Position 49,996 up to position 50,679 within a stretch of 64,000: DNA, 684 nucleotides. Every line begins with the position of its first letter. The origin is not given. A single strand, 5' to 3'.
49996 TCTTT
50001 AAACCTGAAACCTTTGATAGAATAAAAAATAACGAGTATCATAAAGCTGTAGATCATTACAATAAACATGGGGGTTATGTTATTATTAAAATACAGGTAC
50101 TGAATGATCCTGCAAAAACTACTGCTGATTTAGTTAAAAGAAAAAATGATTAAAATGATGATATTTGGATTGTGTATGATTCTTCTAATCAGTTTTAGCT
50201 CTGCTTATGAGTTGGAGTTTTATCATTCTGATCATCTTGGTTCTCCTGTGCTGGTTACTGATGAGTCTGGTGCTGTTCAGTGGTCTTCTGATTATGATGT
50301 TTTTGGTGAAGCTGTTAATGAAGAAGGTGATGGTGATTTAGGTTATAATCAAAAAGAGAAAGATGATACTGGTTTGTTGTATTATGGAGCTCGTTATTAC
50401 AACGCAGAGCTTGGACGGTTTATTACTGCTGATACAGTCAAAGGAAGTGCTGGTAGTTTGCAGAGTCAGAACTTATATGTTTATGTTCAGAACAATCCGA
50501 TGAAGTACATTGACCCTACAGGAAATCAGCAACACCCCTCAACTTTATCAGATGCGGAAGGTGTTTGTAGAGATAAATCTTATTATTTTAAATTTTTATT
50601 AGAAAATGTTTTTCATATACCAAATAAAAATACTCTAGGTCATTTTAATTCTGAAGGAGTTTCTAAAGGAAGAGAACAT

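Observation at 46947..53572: Six tandem cassettes share a near-identical leader+Rhs core but carry six different peptidase-like tips, with no room for immunity genes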

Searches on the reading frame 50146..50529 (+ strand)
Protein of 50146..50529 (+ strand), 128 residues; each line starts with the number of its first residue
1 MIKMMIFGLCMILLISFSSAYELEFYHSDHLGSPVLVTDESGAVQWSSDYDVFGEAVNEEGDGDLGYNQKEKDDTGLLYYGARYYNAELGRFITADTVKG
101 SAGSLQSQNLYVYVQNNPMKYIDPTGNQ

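Call 12: find_related_loci(query=window:50146-50529:+, collection=genome_contigs, flank=10000)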
Query seq(128 aa) (128 aa) in genome_contigs; peptide patterns used: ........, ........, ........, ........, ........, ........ (x = any residue, [..] = any of these).
94 stretches matched a pattern; 4 encode a relative of the query (tblastn E <= 1e-3); 4 distinct loci.
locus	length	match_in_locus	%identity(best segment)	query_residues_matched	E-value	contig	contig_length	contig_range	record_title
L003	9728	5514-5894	68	2-128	2e-58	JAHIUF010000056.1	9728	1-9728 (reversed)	MAG: Nanoarchaeota archaeon isolate MM_PC_MetaG.mb.241 MM_PC_MetaG.mb.241_k141_1229478, whole genome shotgun sequence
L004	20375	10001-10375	66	4-128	1e-54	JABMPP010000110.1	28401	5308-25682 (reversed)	MAG: Candidatus Woesearchaeota archaeon isolate bin.305 k141_6657330, whole genome shotgun sequence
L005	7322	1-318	76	23-128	2e-54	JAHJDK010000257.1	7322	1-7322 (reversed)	MAG: Nanoarchaeota archaeon isolate Modern_marine.mb.57 Modern_marine.mb.57_k141_2616782, whole genome shotgun sequence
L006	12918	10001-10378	61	3-128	2e-51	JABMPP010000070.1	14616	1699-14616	MAG: Candidatus Woesearchaeota archaeon isolate bin.305 k141_3931055, whole genome shotgun sequence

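Call 19: find_related_loci(query=A2, collection=metagenome_contigs, flank=10000)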
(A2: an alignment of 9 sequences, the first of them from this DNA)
Query A2 (108 aa) in metagenome_contigs; peptide patterns used: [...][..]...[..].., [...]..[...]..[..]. (x = any residue, [..] = any of these).
598 stretches matched a pattern (row limit reached: there are more); 187 encode a relative of the query (tblastn E <= 1e-3); the best 80 are kept; 80 distinct loci.
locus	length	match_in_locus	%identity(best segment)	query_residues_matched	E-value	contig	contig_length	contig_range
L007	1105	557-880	87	1-108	3e-66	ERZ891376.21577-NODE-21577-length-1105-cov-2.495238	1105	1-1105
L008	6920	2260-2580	76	1-107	9e-54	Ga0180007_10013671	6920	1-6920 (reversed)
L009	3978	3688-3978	88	1-97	4e-53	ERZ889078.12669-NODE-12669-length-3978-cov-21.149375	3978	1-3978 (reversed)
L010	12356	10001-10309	47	4-106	9e-26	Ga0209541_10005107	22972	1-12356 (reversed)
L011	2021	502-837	42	2-107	1e-23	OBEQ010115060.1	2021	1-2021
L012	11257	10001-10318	44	3-106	2e-21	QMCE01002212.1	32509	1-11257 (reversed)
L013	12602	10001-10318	43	3-106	8e-21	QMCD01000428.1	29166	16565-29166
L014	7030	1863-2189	44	2-108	3e-20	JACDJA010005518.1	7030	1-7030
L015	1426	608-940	43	2-106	5e-20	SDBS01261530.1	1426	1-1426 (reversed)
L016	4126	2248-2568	41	3-103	8e-20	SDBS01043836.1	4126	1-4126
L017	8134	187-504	42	3-106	8e-20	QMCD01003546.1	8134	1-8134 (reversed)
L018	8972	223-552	42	3-106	1e-19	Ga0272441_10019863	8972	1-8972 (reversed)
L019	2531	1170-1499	42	3-106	1e-19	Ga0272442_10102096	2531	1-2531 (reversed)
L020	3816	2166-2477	41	2-106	3e-19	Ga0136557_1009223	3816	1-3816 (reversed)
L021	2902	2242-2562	41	3-103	3e-19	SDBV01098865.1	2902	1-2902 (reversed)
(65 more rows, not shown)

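Call 21: search_solved_structures(query=A2, max_evalue=0.001, show_alignments=4)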
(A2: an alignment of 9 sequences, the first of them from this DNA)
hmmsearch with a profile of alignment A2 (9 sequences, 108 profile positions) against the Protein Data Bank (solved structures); distinct sequences matched with E-value up to 0.001: 26.
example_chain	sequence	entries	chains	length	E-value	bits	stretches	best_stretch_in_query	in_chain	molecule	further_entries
8h8a_A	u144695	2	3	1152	6.8e-13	52.1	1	3-106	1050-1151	Putative Rhs-family protein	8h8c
9c4k_Q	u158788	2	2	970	4.4e-12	49.5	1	39-106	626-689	Toxin subunit YenC2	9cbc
8qja_A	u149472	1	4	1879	4.5e-12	49.4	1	2-104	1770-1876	Putative type VI secretion system YD repeat-containing Rhs element Vgr protein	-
8h8b_A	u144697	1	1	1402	8.5e-12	48.6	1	3-106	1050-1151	Putative Rhs-family protein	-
4igl_B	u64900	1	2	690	1.2e-11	48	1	39-106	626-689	YenC2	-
6sup_A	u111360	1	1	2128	1.5e-11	47.8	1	5-106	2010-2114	TcdB2,TccC3,Cell division control protein 42 homolog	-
6h6g_A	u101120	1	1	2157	1.8e-11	47.5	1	5-106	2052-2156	TcdB2,TccC3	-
6suq_A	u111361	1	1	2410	1.8e-11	47.5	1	5-106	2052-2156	TcdB2,TccC3,Genome polyprotein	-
4o9x_A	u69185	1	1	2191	1.9e-11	47.5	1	5-106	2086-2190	TcdB2, TccC3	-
6suf_F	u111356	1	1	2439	1.9e-11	47.4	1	5-106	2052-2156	TcdB2,TccC3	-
6h6e_F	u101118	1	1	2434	2e-11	47.3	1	5-106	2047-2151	TcdB2,TccC3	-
6l7i_G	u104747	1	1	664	2e-11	47.3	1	5-106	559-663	TccC2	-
5kis_B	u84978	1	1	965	5e-11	46.1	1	9-106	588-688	RHS2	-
7q97_A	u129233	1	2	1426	7.1e-11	45.6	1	2-106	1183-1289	Rhs family protein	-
6sue_F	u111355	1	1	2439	1e-10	45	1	5-106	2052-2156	TcdB2,TccC3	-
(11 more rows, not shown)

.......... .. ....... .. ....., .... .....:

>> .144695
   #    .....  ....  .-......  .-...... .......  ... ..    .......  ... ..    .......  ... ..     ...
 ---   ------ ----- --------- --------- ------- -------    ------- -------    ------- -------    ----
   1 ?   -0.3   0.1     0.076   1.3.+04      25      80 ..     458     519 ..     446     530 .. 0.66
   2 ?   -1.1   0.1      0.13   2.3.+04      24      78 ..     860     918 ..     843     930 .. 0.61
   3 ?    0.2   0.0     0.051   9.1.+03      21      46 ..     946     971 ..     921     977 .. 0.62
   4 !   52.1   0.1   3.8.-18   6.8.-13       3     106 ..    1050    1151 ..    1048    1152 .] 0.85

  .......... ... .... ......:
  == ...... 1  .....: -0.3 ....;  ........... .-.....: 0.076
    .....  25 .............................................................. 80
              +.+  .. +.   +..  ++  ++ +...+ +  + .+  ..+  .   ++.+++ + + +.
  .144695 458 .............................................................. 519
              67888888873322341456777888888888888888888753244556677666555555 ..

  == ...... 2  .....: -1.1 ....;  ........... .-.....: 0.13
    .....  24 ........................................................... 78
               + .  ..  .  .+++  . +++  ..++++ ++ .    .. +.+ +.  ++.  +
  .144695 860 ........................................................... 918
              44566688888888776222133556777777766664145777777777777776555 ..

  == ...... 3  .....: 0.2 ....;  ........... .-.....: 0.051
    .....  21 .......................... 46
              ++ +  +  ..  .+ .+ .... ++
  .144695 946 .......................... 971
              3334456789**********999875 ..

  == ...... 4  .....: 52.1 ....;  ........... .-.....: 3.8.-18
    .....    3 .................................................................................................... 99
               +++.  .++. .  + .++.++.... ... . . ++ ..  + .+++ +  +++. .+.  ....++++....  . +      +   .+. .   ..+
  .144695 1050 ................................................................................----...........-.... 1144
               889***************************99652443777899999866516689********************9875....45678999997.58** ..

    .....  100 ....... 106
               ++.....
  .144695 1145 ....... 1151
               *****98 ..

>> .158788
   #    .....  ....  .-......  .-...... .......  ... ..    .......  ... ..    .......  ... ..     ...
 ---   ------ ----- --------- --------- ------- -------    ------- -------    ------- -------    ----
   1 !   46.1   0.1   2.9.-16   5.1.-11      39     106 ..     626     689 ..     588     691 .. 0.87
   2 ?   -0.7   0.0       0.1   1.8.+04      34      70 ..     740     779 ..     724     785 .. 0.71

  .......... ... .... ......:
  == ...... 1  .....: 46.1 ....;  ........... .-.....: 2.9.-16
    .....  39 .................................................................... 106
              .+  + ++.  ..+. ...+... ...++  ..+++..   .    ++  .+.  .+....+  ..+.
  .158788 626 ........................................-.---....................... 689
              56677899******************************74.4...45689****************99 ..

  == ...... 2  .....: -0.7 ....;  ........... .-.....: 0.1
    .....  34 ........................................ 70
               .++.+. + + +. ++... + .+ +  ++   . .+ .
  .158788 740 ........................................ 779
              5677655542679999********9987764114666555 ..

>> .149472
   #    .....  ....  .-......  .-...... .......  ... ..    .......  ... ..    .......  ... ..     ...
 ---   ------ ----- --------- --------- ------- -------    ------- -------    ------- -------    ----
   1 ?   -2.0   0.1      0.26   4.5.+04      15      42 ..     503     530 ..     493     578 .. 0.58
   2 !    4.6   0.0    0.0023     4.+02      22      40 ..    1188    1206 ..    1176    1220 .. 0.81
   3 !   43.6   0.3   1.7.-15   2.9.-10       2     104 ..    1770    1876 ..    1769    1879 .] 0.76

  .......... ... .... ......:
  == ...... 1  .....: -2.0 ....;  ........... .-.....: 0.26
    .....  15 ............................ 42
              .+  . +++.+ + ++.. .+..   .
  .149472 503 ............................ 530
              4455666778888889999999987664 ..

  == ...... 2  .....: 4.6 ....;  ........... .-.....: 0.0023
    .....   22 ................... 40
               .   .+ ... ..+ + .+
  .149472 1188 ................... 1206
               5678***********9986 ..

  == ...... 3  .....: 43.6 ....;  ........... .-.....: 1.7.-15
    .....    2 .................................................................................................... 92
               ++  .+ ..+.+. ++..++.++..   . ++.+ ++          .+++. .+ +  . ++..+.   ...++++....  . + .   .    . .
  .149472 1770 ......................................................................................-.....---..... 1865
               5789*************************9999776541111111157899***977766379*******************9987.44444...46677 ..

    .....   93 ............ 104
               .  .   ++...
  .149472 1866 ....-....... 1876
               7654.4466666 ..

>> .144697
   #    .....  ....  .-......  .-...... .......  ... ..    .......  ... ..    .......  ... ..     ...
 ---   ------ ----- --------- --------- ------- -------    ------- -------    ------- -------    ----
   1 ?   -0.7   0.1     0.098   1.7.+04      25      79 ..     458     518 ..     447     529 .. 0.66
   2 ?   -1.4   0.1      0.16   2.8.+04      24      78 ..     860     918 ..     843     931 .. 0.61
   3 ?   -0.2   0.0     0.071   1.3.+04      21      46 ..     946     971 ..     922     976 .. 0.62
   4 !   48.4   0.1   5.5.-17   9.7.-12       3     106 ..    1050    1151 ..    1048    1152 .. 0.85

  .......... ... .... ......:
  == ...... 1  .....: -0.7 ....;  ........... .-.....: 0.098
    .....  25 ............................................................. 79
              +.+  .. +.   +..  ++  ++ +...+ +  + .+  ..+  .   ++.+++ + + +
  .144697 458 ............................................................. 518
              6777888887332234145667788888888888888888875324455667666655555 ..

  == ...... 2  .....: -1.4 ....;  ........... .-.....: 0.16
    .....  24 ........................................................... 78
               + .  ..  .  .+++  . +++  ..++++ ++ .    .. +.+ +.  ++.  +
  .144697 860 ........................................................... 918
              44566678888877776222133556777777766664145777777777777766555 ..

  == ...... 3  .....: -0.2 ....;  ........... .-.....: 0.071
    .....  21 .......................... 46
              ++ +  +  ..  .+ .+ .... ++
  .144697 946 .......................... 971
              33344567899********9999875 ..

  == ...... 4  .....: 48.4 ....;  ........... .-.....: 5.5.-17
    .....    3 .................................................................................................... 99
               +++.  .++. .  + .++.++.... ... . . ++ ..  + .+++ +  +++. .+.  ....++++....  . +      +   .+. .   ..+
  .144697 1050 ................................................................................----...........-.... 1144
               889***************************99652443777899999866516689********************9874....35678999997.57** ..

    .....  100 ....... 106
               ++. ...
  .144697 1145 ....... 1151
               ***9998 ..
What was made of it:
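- On Rhs / YD-repeat polymorphic toxins (RHS repeat-associated core domain proteins): Both align to SADP.. and DPDG of YenC2 and to DPTG of 8h8a (call 21).
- It aligns to the last roughly 100 residues of solved Rhs/TcC proteins, with both Asp positions kept (ITADT and DPTG) (call 21).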

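Call 40: find_homologous_proteins(query=window:50146-50529:+, max_evalue=1e-10)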
Query seq(128 aa) (128 aa): 13 proteins with E <= 1e-10 among 15 candidates.
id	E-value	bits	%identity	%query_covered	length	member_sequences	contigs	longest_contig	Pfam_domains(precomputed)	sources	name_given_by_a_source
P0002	4.2e-66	239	83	100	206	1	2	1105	PF25023.2,PF03527.21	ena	-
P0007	1.5e-64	234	80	100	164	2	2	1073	PF03527.21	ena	-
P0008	1.2e-47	179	62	100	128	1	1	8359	PF25023.2,PF03527.21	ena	-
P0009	3.5e-40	155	54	99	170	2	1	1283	PF25023.2,PF03527.21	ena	-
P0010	6.5e-30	122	49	99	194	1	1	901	PF25023.2,PF03527.21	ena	-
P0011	1.2e-25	108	63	59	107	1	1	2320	PF03527.21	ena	-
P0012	4.0e-22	97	55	77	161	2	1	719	PF25023.2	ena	-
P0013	5.3e-22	96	47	91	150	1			PF25023.2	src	-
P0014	2.0e-21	95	44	90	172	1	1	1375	PF25023.2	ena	-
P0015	1.6e-20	92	72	50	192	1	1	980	-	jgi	jgi:RHS repeat-associated protein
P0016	6.8e-16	77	58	55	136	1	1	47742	-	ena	-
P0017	2.6e-14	72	41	89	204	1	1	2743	-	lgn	-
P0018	4.6e-13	68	67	38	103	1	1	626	-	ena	-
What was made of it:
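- Tried and rejected: With leader plus core: only 13 mostly fragmentary proteins (call 40).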

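Call 41: find_encoding_contigs(protein=P0016, flank=10000, max_places=3)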
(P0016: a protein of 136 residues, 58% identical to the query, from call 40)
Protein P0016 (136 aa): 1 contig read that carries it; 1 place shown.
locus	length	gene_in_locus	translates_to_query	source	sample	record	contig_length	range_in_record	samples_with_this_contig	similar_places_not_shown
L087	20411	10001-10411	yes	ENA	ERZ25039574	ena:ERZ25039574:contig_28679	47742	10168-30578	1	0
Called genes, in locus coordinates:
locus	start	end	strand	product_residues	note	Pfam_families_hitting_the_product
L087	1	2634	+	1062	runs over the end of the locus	PF23981:DUF7305, PF19077:Big_13 (faint), PF09136:Glucodextran_B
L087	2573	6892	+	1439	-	PF25023:TEN_YD-shell, PF05593:RHS_repeat, PF25023:TEN_YD-shell, PF05593:RHS_repeat, PF25023:TEN_YD-shell (weak)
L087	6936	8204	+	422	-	PF05593:RHS_repeat (faint)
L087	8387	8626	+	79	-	-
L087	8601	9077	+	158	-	-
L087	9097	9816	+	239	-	-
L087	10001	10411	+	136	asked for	-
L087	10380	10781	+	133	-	-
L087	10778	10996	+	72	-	-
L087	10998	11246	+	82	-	-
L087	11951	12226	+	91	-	-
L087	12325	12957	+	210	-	-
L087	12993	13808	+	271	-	-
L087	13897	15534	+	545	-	-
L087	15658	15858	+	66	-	-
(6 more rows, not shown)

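Call 42: find_encoding_contigs(protein=P0008, flank=10000, max_places=3)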
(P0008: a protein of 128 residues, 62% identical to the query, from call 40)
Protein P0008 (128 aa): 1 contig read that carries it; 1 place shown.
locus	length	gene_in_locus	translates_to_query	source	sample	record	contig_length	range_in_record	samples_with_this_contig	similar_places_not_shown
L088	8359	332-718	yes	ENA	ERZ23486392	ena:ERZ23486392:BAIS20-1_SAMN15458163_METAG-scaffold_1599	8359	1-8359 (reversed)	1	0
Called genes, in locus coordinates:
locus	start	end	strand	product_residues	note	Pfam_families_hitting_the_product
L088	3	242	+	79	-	?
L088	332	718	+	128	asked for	PF25023:TEN_YD-shell, PF03527:RHS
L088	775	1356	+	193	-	-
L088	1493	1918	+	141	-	PF01090:Ribosomal_S19e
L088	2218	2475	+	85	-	-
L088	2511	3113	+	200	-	PF01198:Ribosomal_L31e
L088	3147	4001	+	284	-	PF01509:TruB_N, PF16198:TruB_C_2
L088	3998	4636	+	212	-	PF01625:PMSR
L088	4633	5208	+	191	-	PF04013:Methyltrn_RNA_2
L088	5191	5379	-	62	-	-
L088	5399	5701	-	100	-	-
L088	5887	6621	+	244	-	-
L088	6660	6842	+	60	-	PF14947:HTH_45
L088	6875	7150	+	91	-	PF00708:Acylphosphatase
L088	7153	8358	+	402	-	?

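Call 52: search_protein_families(library=pfam, proteins=[L003:2400-3479:+, L003:4435-5517:+, L003:5514-6599:+, L004:9938-10954:+, L006:9992-11098:+, L003:3494-4327:-, L006:11112-12827:-, L006:8448-9320:+, L006:9317-9988:+, L004:9651-9941:+], max_evalue=0.05)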
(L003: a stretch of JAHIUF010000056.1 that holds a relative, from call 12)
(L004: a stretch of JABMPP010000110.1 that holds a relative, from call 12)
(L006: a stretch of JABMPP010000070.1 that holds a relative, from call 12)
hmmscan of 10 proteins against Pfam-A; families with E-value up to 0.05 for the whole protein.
L003:2400-3479:+ (359 aa): 3 families
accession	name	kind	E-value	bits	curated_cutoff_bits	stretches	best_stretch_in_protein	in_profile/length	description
PF03527.20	RHS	-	1.1e-12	48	27.9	1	28-63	3-38/38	RHS protein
PF01909.29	NTP_transf_2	-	0.00041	21.1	21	1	265-322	14-69/93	Nucleotidyltransferase domain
PF18765.7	Polbeta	-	0.0059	17.2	26.9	1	264-300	12-42/93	Polymerase beta, Nucleotidyltransferase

L003:4435-5517:+ (360 aa): 1 family
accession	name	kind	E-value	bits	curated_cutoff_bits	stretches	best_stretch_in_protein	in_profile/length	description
PF03527.20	RHS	-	1.9e-13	50.4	27.9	1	26-61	3-38/38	RHS protein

L003:5514-6599:+ (361 aa): 2 families
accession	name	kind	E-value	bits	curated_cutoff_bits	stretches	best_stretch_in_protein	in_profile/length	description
PF03527.20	RHS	-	5.1e-14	52.3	27.9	1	23-59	2-38/38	RHS protein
PF04473.18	DUF553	-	0.0013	18.6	20.5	1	206-322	18-126/140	Transglutaminase-like domain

L004:9938-10954:+ (338 aa): 1 family
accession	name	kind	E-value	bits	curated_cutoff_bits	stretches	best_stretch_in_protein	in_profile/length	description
PF03527.20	RHS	-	3.7e-13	49.5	27.9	1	41-77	1-37/38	RHS protein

L006:9992-11098:+ (368 aa): 2 families
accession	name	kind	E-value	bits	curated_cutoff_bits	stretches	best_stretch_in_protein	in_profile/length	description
PF03527.20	RHS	-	1e-09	38.5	27.9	1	24-60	1-37/38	RHS protein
PF15520.11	Ntox10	-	0.013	15.9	26.8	1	116-183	2-70/193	Novel toxin 10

L003:3494-4327:- (277 aa): 1 family
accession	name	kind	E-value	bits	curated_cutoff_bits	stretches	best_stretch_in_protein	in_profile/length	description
PF01261.30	AP_endonuc_2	-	4.6e-23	82.6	31.1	1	17-261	2-233/249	Xylose isomerase-like TIM barrel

L006:11112-12827:- (571 aa): 1 family
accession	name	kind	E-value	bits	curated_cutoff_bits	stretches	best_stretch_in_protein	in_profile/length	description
PF03747.19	ADP_ribosyl_GH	-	3.6e-65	220.9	26.2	1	89-362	1-286/287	ADP-ribosylglycohydrolase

L006:8448-9320:+ (290 aa): 0 families

L006:9317-9988:+ (223 aa): 4 families
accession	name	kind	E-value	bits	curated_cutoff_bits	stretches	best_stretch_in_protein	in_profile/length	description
PF21982.2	RecX_HTH1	-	0.0044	17.4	26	0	195-219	14-38/40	RecX, first three-helix domain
PF03979.19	Sigma70_r1_1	-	0.0064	16.9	22.5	0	29-71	24-67/81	Sigma-70 factor, region 1.1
PF10437.14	Lip_prot_lig_C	-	0.007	16.7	24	0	156-189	42-75/85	Bacterial lipoate protein ligase C-terminus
PF06601.17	Orthopox_F6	-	0.037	14.6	27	0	31-53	10-32/72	Orthopoxvirus F6 protein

L004:9651-9941:+ (96 aa): 5 families
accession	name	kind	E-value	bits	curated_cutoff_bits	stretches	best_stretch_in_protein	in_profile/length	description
PF13412.12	HTH_24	-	7.1e-06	25.9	21.9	1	17-57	8-48/48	Winged helix-turn-helix DNA-binding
PF01047.28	MarR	-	8.2e-05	22.9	24.6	1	17-59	8-50/59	MarR family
PF12802.13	MarR_2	-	0.0056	17.3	27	1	13-59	6-53/61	MarR family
PF14947.12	HTH_45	-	0.0091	16.4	25.5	1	29-57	22-50/77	Winged helix-turn-helix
PF06139.17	BphX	-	0.045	14.2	24.7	0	3-30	16-41/133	BphX-like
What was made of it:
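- A relative (L006) has an ADP-ribosylglycohydrolase next to its cassette (call 52). At least one relative has a nucleotidyltransferase tip (call 52). A relative's tip hits transglutaminase-like DUF553 weakly (call 52). Relatives carry non-peptidase tips (call 52).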

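Call 77: predict_structure(alignment_id=A5)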
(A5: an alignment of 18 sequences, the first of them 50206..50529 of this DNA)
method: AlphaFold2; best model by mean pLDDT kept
length: 108 residues; sequences in the alignment: 18
mean_pLDDT: 42.2   pTM: 0.22
mean pLDDT of the five models: 42.2, 41.8, 39.0, 38.5, 38.0
residues with pLDDT >= 90: 0; 70-90: 1; 50-70: 18; < 50: 89
segments of 3 or more residues with pLDDT < 50: 1-15, 30-53, 57-60, 62-66, 69-108
pLDDT, mean of each block of 10 residues (from residue 1): 30 51 59 37 38 44 49 42 41 35 37
secondary structure, 60 per line:
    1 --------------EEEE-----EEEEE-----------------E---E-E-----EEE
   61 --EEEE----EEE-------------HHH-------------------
elements in order: E15-18 E24-28 E58-60 E63-66 E71-73
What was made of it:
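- AlphaFold gave no confident model of the isolated core (pLDDT 42, call 77).
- Tried and rejected: AlphaFold of the isolated core with 18 sequences gave pLDDT 42.2 (call 77).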
